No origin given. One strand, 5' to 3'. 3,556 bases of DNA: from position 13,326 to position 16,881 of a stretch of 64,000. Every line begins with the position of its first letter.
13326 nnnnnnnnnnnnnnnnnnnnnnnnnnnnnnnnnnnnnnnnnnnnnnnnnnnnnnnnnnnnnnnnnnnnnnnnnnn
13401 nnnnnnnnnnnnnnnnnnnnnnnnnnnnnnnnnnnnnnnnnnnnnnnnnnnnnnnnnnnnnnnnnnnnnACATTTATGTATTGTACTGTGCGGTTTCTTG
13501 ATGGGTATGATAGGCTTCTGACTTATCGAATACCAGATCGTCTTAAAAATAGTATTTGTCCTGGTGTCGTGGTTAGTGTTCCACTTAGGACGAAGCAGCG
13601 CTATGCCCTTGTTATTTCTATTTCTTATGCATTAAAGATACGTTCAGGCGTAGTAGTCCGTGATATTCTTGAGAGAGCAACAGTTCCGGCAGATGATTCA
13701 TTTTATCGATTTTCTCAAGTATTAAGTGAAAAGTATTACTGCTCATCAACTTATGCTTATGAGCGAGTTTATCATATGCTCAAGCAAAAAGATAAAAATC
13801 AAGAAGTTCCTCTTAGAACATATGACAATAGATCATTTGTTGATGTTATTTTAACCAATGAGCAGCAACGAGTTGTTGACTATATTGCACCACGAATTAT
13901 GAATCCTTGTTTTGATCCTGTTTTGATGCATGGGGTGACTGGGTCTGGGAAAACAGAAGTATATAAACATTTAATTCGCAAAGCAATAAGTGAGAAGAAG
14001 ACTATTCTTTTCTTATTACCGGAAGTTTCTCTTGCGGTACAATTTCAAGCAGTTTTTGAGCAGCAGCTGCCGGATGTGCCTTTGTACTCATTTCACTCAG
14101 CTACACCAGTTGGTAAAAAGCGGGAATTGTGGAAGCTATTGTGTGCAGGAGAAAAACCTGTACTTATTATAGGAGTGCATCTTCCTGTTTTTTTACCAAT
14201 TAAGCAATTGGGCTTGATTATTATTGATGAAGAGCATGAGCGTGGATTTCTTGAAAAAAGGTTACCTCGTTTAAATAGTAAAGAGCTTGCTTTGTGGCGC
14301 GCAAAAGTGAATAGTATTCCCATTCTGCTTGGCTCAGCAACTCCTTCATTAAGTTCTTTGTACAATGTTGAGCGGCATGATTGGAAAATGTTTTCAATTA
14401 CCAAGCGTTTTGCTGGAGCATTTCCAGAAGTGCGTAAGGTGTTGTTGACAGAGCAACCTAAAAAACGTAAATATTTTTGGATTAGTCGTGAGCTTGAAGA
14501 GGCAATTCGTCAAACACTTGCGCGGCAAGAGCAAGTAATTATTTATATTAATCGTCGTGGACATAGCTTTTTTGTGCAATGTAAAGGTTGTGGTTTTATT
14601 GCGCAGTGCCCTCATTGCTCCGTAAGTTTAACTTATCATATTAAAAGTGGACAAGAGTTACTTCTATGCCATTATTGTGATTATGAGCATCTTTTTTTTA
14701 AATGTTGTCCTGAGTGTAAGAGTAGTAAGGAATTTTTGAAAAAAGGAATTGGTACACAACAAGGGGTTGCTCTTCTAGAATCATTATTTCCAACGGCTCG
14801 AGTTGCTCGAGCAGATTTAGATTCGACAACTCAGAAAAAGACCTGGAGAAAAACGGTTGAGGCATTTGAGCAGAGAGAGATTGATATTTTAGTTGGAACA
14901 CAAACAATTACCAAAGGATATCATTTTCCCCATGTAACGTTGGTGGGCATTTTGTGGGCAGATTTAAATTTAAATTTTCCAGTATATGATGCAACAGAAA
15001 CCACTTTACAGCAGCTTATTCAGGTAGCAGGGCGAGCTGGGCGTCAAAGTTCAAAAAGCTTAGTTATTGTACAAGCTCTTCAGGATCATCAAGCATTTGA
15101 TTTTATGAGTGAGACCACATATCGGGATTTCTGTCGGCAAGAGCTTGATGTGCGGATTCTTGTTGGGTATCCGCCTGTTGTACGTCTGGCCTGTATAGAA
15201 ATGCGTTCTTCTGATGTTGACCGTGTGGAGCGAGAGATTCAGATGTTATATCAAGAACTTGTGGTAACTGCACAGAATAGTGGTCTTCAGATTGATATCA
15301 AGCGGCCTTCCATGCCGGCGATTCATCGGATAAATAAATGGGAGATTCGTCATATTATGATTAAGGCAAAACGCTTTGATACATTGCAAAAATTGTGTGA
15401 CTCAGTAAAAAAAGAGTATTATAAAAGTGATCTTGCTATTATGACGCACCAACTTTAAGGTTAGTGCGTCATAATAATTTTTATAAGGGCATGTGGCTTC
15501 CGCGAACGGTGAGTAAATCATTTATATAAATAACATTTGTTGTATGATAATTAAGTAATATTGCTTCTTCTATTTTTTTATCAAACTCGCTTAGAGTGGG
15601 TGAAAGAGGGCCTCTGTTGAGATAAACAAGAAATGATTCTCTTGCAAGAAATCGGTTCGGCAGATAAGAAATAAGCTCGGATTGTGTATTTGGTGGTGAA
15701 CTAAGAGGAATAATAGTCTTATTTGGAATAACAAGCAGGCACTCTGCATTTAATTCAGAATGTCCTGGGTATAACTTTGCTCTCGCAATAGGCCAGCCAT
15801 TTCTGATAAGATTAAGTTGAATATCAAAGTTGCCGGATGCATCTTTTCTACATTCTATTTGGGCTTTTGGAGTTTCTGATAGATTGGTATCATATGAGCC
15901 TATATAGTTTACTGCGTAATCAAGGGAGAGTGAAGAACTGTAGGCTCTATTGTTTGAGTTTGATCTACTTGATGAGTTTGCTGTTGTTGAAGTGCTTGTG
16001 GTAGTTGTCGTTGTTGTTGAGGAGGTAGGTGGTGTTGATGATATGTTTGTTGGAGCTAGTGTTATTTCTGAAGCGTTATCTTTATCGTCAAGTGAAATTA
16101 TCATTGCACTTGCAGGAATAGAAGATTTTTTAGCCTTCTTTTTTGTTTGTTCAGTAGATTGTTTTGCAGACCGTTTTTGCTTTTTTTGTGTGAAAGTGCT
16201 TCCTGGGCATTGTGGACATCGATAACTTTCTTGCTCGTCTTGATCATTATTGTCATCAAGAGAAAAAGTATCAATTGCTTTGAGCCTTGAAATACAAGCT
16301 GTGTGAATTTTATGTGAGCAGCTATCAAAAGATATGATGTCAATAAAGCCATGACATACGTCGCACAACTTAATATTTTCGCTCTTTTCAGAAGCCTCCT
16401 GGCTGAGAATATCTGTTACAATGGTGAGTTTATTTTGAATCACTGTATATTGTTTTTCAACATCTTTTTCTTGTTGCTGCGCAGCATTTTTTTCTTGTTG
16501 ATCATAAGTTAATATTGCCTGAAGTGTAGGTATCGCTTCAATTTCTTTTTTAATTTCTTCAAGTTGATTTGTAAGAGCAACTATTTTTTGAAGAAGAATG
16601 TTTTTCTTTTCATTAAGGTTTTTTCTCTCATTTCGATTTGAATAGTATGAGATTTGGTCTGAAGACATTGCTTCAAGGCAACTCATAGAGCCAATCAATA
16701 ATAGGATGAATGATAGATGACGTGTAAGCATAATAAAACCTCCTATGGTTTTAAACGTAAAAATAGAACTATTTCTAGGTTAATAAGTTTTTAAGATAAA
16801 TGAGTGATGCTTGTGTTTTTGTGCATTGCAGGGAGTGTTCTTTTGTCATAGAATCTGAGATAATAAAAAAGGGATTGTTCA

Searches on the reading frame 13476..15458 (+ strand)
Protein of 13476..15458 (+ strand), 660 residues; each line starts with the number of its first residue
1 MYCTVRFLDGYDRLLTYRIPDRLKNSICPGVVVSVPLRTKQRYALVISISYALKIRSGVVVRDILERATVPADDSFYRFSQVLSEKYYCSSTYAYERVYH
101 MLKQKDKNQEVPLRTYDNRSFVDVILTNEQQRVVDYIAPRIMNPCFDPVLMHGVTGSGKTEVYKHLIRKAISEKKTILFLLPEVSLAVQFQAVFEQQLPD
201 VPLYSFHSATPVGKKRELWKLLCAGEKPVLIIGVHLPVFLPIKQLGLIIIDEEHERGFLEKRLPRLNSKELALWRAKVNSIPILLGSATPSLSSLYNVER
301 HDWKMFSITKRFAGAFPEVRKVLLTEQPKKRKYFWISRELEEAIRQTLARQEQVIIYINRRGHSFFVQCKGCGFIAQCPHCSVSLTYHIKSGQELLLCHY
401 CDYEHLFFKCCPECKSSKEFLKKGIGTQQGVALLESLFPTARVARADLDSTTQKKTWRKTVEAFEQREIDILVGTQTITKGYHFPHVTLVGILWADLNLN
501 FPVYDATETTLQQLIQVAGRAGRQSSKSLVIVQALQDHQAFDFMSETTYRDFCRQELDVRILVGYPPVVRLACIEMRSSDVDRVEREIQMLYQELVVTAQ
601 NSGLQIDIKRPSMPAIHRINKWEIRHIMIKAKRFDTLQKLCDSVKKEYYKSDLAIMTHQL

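Call 20: search_protein_families(library=pfam, proteins=[window:13476-15458:+], max_evalue=0.001)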
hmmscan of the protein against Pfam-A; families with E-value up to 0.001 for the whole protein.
window:13476-15458:+ (660 aa): 6 families
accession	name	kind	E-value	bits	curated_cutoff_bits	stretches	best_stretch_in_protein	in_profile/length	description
PF00270.35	DEAD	-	4.7e-12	46.4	26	1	147-295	15-164/167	DEAD/DEAH box helicase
PF00271.37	Helicase_C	-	1.9e-09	38.2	23.5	1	444-523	41-108/110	Helicase conserved C-terminal domain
PF04851.21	ResIII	-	3.6e-08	33.9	22.5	1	127-290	5-162/164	Type III restriction enzyme, res subunit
PF17764.6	PriA_3primeBD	-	2.3e-07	31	22.7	1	12-92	9-88/96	3'DNA-binding domain (3'BD)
PF18319.7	Zn_ribbon_PriA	-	6.4e-07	29.7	26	1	378-404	1-25/27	PriA DNA helicase Cys-rich region (CRR) domain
PF18074.6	PriA_C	-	2.5e-06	28.6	26.9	1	567-651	1-83/95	Primosomal protein N C-terminal domain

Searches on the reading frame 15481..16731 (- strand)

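Call 20: search_protein_families(library=pfam, proteins=[window:15481-16731:-], max_evalue=0.001)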
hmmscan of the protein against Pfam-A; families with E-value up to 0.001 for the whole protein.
window:15481-16731:- (416 aa): 1 family
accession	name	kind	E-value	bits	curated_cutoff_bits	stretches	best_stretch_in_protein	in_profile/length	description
PF24921.1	RING_XB3-XBAT31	-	8.2e-05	23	50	1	122-175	1-51/57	E3 ubiquitin-protein ligase XB3/XBAT31 RING finger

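Call 86: search_protein_families(library=phrogs, proteins=[window:15481-16731:-], max_evalue=0.001)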
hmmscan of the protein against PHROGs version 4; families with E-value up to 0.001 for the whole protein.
window:15481-16731:- (416 aa): 0 families
